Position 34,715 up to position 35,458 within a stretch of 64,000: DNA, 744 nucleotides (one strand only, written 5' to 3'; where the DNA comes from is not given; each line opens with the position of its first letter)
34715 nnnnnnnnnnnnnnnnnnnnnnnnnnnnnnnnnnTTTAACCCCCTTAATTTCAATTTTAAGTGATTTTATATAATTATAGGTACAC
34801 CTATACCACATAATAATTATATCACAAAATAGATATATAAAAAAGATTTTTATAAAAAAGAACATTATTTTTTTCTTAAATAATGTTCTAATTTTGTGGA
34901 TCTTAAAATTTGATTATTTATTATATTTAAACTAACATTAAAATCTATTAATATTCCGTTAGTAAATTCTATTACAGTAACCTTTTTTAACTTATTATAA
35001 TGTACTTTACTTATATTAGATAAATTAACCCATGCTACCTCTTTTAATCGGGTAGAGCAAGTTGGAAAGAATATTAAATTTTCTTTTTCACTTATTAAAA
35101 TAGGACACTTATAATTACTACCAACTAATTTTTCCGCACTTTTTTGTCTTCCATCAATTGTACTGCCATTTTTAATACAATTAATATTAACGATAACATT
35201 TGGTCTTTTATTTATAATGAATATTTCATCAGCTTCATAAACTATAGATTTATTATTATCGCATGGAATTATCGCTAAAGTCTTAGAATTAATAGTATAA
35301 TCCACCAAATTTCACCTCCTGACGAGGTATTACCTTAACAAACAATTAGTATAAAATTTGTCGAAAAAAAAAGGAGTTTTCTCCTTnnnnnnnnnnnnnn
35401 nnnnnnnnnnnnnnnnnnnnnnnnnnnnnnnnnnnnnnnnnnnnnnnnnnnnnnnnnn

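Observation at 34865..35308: ComK-family gene occupying the dnaN-recF slot at the replication origin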

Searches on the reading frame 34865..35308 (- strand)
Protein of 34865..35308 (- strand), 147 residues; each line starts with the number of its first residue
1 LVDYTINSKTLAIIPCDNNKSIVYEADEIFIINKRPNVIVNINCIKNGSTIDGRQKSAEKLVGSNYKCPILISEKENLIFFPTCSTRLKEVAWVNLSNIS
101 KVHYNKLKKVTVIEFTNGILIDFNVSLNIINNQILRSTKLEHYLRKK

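Call 3: search_protein_families(library=pfam, proteins=[window:34865-35308:-], max_evalue=10)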
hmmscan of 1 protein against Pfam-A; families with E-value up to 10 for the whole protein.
window:34865-35308:- (147 aa): 2 families
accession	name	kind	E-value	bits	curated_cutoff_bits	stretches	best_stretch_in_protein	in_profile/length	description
PF06338.17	ComK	-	7.5e-29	100.9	22.3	1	3-146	3-149/152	ComK protein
PF13619.11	KTSC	-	0.14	12.3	25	1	97-122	3-28/58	KTSC domain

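Call 4: search_protein_families(library=ncbifam, proteins=[window:34865-35308:-], max_evalue=10)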
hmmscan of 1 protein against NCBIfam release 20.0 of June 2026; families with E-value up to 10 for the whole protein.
window:34865-35308:- (147 aa): 1 family
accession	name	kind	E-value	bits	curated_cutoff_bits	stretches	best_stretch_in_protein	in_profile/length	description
NF002920.0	PRK03537.2-1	equivalog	0.11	11.6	470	1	44-143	159-257/314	molybdate ABC transporter substrate-binding protein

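Call 7: find_homologous_proteins(query=window:34865-35308:-, max_evalue=0.001)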
Query window:34865-35308:- (147 aa): 47 proteins with E <= 0.001 among 61 candidates.
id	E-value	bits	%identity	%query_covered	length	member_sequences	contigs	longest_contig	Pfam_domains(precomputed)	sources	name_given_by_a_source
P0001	1.4e-88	312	100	100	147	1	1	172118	PF06338.18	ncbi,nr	ncbi:MAG: competence protein ComK [Erysipelotrichales bacterium]|nr:competence protein ComK [Erysipe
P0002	1.1e-87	309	99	99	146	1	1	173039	PF06338.18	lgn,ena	-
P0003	1.2e-81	289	92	99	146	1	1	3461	PF06338.18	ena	-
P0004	2.2e-65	237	74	100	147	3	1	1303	PF06338.18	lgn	-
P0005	2.5e-65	236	75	100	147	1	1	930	PF06338.18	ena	-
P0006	5.2e-65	235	74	100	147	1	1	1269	PF06338.18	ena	-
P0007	9.2e-65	235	73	100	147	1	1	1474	PF06338.18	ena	-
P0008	2.5e-62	227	70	100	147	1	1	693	PF06338.18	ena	-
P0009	5.0e-57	210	65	100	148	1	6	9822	PF06338.18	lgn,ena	-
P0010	6.2e-54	200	62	99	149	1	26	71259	PF06338.18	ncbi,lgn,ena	-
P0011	1.0e-52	196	61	99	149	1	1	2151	PF06338.18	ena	-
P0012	2.6e-46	175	58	99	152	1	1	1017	PF06338.18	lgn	-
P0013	9.9e-42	160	55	99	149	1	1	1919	PF06338.18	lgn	-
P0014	4.3e-39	151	52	98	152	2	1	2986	PF06338.18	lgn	-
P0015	1.0e-34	137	49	99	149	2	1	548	PF06338.18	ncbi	-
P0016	2.2e-34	136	48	100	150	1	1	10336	PF06338.18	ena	-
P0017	5.3e-34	135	51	98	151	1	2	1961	PF06338.18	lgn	-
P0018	1.6e-33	133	48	100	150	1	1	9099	PF06338.18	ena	-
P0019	2.4e-33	133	48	100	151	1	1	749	PF06338.18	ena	-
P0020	2.5e-33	133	48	100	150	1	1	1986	PF06338.18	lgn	-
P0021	5.1e-33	132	47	100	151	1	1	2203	PF06338.18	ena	-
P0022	6.1e-33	132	49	100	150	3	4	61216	PF06338.18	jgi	-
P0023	7.0e-33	131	48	100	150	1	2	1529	PF06338.18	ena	-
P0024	2.1e-32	130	47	100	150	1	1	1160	PF06338.18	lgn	-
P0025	3.1e-32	129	47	100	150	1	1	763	PF06338.18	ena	-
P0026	6.3e-32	128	47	100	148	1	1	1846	PF06338.18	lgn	-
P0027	1.6e-31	127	49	100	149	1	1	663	PF06338.18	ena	-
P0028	4.7e-31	125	45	100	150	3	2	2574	PF06338.18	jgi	-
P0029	5.9e-31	125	46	98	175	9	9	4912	PF06338.18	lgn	-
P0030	1.4e-30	124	44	100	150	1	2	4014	PF06338.18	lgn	-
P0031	4.7e-30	122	45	100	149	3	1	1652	PF06338.18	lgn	-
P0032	9.7e-30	121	44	100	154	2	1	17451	PF06338.18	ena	-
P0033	9.9e-30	121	43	100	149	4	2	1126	PF06338.18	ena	-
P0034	1.2e-28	118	43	100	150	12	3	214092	PF06338.18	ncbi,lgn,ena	-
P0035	1.3e-28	118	42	100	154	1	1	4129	PF06338.18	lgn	-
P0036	1.5e-28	117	43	100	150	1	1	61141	PF06338.18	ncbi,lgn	-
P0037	1.5e-28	117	44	100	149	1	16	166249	PF06338.18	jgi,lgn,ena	-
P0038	1.6e-28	117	45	100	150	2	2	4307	PF06338.18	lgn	-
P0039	2.3e-28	117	42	100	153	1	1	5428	PF06338.18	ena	-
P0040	4.2e-28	116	47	95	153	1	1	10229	PF06338.18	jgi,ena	-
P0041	1.1e-27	115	43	100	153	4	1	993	PF06338.18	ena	-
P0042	1.6e-27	114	41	100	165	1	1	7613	PF06338.18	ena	-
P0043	6.4e-26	109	40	100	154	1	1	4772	PF06338.18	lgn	-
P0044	3.9e-20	90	49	67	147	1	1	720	PF06338.18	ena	-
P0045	2.5e-19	87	39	100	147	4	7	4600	PF06338.18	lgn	-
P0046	1.6e-18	85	37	99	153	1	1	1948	PF06338.18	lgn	-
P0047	3.7e-17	80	38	100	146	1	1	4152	PF06338.18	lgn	-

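Call 8: find_encoding_contigs(protein=P0010, flank=6000, max_places=3)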
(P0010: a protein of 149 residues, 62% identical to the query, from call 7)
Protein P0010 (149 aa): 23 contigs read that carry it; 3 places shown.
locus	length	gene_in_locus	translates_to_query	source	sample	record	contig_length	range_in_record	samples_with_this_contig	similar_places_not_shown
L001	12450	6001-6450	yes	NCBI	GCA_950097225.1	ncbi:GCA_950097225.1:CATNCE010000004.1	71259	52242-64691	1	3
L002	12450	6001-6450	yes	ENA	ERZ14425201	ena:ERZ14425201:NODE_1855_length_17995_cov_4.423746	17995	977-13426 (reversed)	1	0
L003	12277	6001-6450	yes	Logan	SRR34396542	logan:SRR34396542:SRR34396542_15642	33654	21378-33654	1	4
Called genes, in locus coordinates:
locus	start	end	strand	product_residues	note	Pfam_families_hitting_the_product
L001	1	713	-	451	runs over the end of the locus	PF10396:TrmE_N, PF00350:Dynamin_N (faint), PF12631:MnmE_helical, PF00009:GTP_EFTU (faint), PF01926:MMR_HSR1, PF02421:FeoB_N, PF04548:AIG1 (weak)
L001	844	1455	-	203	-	PF13083:KH_KhpA-B, PF01424:R3H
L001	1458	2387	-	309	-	PF02096:60KD_IMP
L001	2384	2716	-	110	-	PF00825:Ribonuclease_P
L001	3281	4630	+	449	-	PF11638:DnaA_N, PF00308:Bac_DnaA, PF01637:ATPase_2 (weak), PF13401:AAA_22 (faint), PF08299:Bac_DnaA_C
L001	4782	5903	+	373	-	PF00712:DNA_pol3_beta, PF02767:DNA_pol3_beta_2, PF02768:DNA_pol3_beta_3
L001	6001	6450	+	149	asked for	PF06338:ComK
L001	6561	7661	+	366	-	PF02463:SMC_N, PF13175:AAA_15, PF13476:AAA_23, PF13304:AAA_21 (weak)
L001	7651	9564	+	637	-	PF02518:HATPase_c, PF00204:DNA_gyraseB, PF01751:Toprim, PF00986:DNA_gyraseB_C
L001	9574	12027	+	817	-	PF00521:DNA_topoisoIV, PF03989:DNA_gyraseA_C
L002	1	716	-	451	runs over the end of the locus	PF10396:TrmE_N, PF00350:Dynamin_N (faint), PF12631:MnmE_helical, PF00009:GTP_EFTU (faint), PF01926:MMR_HSR1, PF02421:FeoB_N, PF04548:AIG1 (weak)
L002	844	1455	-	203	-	PF13083:KH_KhpA-B, PF01424:R3H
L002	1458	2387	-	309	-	PF02096:60KD_IMP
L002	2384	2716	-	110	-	PF00825:Ribonuclease_P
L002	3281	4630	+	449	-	PF11638:DnaA_N, PF00308:Bac_DnaA, PF01637:ATPase_2 (weak), PF13401:AAA_22 (faint), PF08299:Bac_DnaA_C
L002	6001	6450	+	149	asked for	PF06338:ComK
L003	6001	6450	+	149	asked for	PF06338:ComK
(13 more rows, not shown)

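Call 9: find_encoding_contigs(protein=P0034, flank=6000, max_places=3)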
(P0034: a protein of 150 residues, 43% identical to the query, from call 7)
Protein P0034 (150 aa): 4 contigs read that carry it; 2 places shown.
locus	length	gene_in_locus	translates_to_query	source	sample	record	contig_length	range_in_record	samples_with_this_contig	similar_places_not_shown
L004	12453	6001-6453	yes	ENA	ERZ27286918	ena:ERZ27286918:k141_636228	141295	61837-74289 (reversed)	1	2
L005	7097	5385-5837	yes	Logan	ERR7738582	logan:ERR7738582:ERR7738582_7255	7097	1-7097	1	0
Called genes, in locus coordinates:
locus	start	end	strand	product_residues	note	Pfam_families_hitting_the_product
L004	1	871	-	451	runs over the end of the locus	PF10396:TrmE_N, PF00350:Dynamin_N (faint), PF12631:MnmE_helical, PF01926:MMR_HSR1, PF02421:FeoB_N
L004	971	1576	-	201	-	PF13083:KH_KhpA-B, PF01424:R3H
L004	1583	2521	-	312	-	PF02096:60KD_IMP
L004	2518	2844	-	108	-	PF00825:Ribonuclease_P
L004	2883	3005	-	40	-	PF00468:Ribosomal_L34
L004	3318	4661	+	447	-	PF11638:DnaA_N, PF01695:IstB_IS21 (weak), PF00308:Bac_DnaA, PF13401:AAA_22 (faint), PF00004:AAA (weak), PF08299:Bac_DnaA_C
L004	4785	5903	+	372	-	PF00712:DNA_pol3_beta, PF02767:DNA_pol3_beta_2, PF02768:DNA_pol3_beta_3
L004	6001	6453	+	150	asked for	PF06338:ComK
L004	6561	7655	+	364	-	PF02463:SMC_N, PF13476:AAA_23, PF13304:AAA_21 (weak)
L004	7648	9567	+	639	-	PF02518:HATPase_c, PF00204:DNA_gyraseB, PF01751:Toprim, PF00986:DNA_gyraseB_C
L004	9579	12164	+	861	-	PF00521:DNA_topoisoIV, PF03989:DNA_gyraseA_C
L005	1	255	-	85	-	?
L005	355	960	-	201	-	PF13083:KH_KhpA-B, PF01424:R3H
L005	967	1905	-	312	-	PF02096:60KD_IMP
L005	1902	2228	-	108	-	PF00825:Ribonuclease_P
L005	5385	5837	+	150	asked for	PF06338:ComK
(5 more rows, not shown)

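Call 10: find_encoding_contigs(protein=P0037, flank=6000, max_places=3)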
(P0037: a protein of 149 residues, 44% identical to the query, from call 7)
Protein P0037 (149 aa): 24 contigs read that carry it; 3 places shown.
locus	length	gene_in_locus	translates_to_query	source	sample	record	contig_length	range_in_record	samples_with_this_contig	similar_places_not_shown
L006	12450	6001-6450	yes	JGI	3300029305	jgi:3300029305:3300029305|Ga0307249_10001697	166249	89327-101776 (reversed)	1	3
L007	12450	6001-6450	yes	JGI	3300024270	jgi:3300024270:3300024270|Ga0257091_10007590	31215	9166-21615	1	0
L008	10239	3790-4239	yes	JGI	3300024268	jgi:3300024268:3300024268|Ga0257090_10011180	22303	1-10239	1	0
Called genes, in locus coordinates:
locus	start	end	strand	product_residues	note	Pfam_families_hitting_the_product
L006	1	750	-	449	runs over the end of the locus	PF10396:TrmE_N, PF00350:Dynamin_N (faint), PF12631:MnmE_helical, PF01926:MMR_HSR1, PF02421:FeoB_N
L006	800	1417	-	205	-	PF13083:KH_KhpA-B, PF01424:R3H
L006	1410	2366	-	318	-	PF02096:60KD_IMP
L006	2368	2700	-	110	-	PF00825:Ribonuclease_P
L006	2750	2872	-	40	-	PF00468:Ribosomal_L34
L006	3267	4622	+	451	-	PF11638:DnaA_N, PF00308:Bac_DnaA, PF01695:IstB_IS21, PF13173:AAA_14 (weak), PF00004:AAA (weak), PF08299:Bac_DnaA_C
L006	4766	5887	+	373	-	PF00712:DNA_pol3_beta, PF02767:DNA_pol3_beta_2, PF02768:DNA_pol3_beta_3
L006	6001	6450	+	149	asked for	PF06338:ComK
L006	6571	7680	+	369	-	PF02463:SMC_N, PF13476:AAA_23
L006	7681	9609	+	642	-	PF02518:HATPase_c, PF00204:DNA_gyraseB, PF01751:Toprim, PF00986:DNA_gyraseB_C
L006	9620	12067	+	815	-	PF00521:DNA_topoisoIV, PF03989:DNA_gyraseA_C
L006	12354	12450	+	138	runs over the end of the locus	PF00383:dCMP_cyt_deam_1, PF14437:MafB19-deam, PF14439:Bd3614-deam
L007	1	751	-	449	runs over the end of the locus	PF10396:TrmE_N, PF00350:Dynamin_N (faint), PF12631:MnmE_helical, PF01926:MMR_HSR1, PF02421:FeoB_N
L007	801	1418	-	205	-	PF13083:KH_KhpA-B, PF01424:R3H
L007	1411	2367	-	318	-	PF02096:60KD_IMP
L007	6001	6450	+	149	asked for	PF06338:ComK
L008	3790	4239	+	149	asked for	PF06338:ComK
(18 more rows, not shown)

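Call 12: find_related_loci(query=A1, collection=genome_contigs, flank=5000)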
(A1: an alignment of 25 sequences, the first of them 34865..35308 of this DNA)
Query A1 (147 aa) in genome_contigs; peptide patterns used: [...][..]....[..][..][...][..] (x = any residue, [..] = any of these).
152 stretches matched a pattern; 120 encode a relative of the query (tblastn E <= 1e-3); the best 80 are kept; 80 distinct loci.
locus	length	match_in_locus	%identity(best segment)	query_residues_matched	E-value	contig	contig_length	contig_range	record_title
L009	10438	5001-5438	62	1-146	1e-60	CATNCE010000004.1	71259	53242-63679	MAG TPA_asm: uncultured Bacilli bacterium isolate MGG24433_1680015443 genome assembly, contig: SRR10593855_298, whole ge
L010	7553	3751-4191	48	1-147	6e-41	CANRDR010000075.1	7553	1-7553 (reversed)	MAG: uncultured Bacilli bacterium isolate Lapin-025__bin65 genome assembly, contig: Lapin-025__NODE_7429_length_7553_cov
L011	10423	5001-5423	47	1-141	8e-39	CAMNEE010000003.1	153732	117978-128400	MAG: uncultured Bacillales bacterium isolate SRR1222429_bin.164_metaWRAP_v1.3_MAG genome assembly, contig: NODE.73_lengt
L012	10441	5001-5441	46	1-147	1e-38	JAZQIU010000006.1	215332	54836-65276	MAG: Bacilli bacterium isolate T1900044622_TS20190088.MAGScoT_cleanbin_000040 SGB_905_k141_2130856, whole genome shotgun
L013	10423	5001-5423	48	1-141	2e-38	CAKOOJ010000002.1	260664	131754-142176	MAG: uncultured Bacilli bacterium isolate REFINED_METABAT215_TOP10_CONTIGS_1500_ASSEMBLY_K77_MERGED__Hadza_MoBio_hadza-E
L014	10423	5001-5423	48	1-141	1e-38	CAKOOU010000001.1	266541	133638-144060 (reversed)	MAG: uncultured Bacilli bacterium isolate REFINED_METABAT215_TOP10_CONTIGS_1500_ASSEMBLY_K77_MERGED__Hadza_MoBio_hadza-I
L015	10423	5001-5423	48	1-141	1e-38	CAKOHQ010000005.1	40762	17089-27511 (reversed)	MAG: uncultured Bacilli bacterium isolate REFINED_METABAT215_TOP10_CONTIGS_1500_ASSEMBLY_K77_MERGED__Hadza_MoBio_hadza-E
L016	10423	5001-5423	48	1-141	1e-38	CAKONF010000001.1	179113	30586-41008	MAG: uncultured Bacilli bacterium isolate REFINED_METABAT215_TOP10_CONTIGS_1500_ASSEMBLY_K77_MERGED__Hadza_MoBio_hadza-A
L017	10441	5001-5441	46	1-147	4e-38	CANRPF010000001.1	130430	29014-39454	MAG: uncultured Bacilli bacterium isolate Lapin-019__bin41 genome assembly, contig: Lapin-019__NODE_38_length_130430_cov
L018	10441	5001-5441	48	1-147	4e-38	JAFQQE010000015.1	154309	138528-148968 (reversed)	MAG: Bacilli bacterium isolate RGIG2050 Goat_Colon-2__c756, whole genome shotgun sequence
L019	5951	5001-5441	46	1-147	2e-38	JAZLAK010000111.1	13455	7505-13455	MAG: Bacilli bacterium isolate T1900045077_TC20190071.MAGScoT_cleanbin_000007 SGB_4643_k141_3530890, whole genome shotgu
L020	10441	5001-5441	45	1-147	2e-37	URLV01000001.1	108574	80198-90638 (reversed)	uncultured Tenericutes bacterium isolate UMGS1124 genome assembly, contig: NODE_71_length_108574_cov_20.422820, whole ge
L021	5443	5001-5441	45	1-147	1e-37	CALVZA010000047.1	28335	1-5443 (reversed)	MAG: uncultured Bacilli bacterium isolate E02__bin241 genome assembly, contig: E02__k127_3402748, whole genome shotgun s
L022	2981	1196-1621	46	4-147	1e-36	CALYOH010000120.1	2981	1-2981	MAG: uncultured Bacillales bacterium isolate SRR13040389_bin.19_metaWRAP_v1.3_MAG genome assembly, contig: ERZ8969618.66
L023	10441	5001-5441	46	1-147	2e-36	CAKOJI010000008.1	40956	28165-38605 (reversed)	MAG: uncultured Bacilli bacterium isolate REFINED_METABAT215_TOP10_CONTIGS_1500_ASSEMBLY_K77_MERGED__Hadza_MoBio_hadza-A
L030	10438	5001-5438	43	1-147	8e-35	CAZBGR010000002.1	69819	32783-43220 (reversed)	MAG TPA_asm: uncultured Muribaculaceae bacterium isolate binchicken_co39_441 genome assembly, contig: NODE_828_length_69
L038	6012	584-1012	44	3-147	4e-34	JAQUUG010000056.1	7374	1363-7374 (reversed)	MAG: Bacilli bacterium isolate STD2_138 NODE_41623_length_7374_cov_4.331861_Sandtown_D2, whole genome shotgun sequence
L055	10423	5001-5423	41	4-147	1e-31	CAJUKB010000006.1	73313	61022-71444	MAG TPA_asm: uncultured Bacilli bacterium isolate MGBC143693 genome assembly, contig: MGBC143693.6, whole genome shotgun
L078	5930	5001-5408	38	3-140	2e-28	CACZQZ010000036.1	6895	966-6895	MAG: uncultured Erysipelotrichaceae bacterium isolate RUG12867 genome assembly, contig: RUG12867_asm_36, whole genome sh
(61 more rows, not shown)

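Call 15: find_encoding_contigs(protein=window:34865-35308:-, flank=10000, max_places=2)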
Protein window:34865-35308:- (147 aa): no gene with exactly this product is on record in the collection.

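Call 16: find_encoding_contigs(protein=P0001, flank=10000, max_places=2)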
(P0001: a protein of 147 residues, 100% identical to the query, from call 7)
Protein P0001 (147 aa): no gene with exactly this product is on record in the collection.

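Call 17: find_encoding_contigs(protein=P0002, flank=10000, max_places=2)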
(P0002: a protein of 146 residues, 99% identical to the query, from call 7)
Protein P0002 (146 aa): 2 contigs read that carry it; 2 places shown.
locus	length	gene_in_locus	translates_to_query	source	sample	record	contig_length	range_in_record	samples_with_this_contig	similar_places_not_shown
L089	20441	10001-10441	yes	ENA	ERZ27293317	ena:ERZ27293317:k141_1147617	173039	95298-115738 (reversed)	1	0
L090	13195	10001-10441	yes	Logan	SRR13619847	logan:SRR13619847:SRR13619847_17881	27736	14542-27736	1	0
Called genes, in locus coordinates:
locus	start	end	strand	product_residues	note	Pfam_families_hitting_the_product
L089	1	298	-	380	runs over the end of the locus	PF02195:ParB_N, PF17762:HTH_ParB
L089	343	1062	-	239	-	PF02527:GidB, PF05175:MTS (weak), PF13847:Methyltransf_31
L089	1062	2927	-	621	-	PF00890:FAD_binding_2 (faint), PF01134:GIDA, PF07992:Pyr_redox_2 (faint), PF21680:GIDA_C_1st, PF13932:SAM_GIDA_C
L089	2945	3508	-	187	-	-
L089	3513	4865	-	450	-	PF10396:TrmE_N, PF12631:MnmE_helical, PF03193:RsgA_GTPase (faint), PF00009:GTP_EFTU (faint), PF01926:MMR_HSR1, PF02421:FeoB_N, PF04548:AIG1 (weak)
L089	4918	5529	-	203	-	PF13083:KH_KhpA-B, PF01424:R3H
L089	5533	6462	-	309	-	PF02096:60KD_IMP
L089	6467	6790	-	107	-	PF00825:Ribonuclease_P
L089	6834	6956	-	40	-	PF00468:Ribosomal_L34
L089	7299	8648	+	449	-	PF11638:DnaA_N, PF01695:IstB_IS21 (weak), PF00308:Bac_DnaA, PF01637:ATPase_2 (weak), PF13401:AAA_22 (faint), PF00004:AAA (faint), PF08299:Bac_DnaA_C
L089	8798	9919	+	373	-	PF00712:DNA_pol3_beta, PF02767:DNA_pol3_beta_2, PF02768:DNA_pol3_beta_3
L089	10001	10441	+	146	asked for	PF06338:ComK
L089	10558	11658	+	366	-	PF02463:SMC_N, PF13175:AAA_15 (weak), PF13476:AAA_23 (faint), PF13304:AAA_21 (weak)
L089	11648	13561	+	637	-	PF02518:HATPase_c, PF00204:DNA_gyraseB, PF01751:Toprim, PF00986:DNA_gyraseB_C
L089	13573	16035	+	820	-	PF00521:DNA_topoisoIV, PF03989:DNA_gyraseA_C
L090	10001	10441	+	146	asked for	PF06338:ComK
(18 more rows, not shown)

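Call 19: search_solved_structures(query=A1, max_evalue=1, show_alignments=2)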
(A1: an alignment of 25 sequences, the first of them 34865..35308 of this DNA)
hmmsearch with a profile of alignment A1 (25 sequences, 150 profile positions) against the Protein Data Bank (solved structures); distinct sequences matched with E-value up to 1: 1.
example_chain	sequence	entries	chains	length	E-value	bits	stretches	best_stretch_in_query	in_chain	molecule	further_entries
6gq4_A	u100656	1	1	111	0.3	13.9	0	65-90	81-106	Adhesin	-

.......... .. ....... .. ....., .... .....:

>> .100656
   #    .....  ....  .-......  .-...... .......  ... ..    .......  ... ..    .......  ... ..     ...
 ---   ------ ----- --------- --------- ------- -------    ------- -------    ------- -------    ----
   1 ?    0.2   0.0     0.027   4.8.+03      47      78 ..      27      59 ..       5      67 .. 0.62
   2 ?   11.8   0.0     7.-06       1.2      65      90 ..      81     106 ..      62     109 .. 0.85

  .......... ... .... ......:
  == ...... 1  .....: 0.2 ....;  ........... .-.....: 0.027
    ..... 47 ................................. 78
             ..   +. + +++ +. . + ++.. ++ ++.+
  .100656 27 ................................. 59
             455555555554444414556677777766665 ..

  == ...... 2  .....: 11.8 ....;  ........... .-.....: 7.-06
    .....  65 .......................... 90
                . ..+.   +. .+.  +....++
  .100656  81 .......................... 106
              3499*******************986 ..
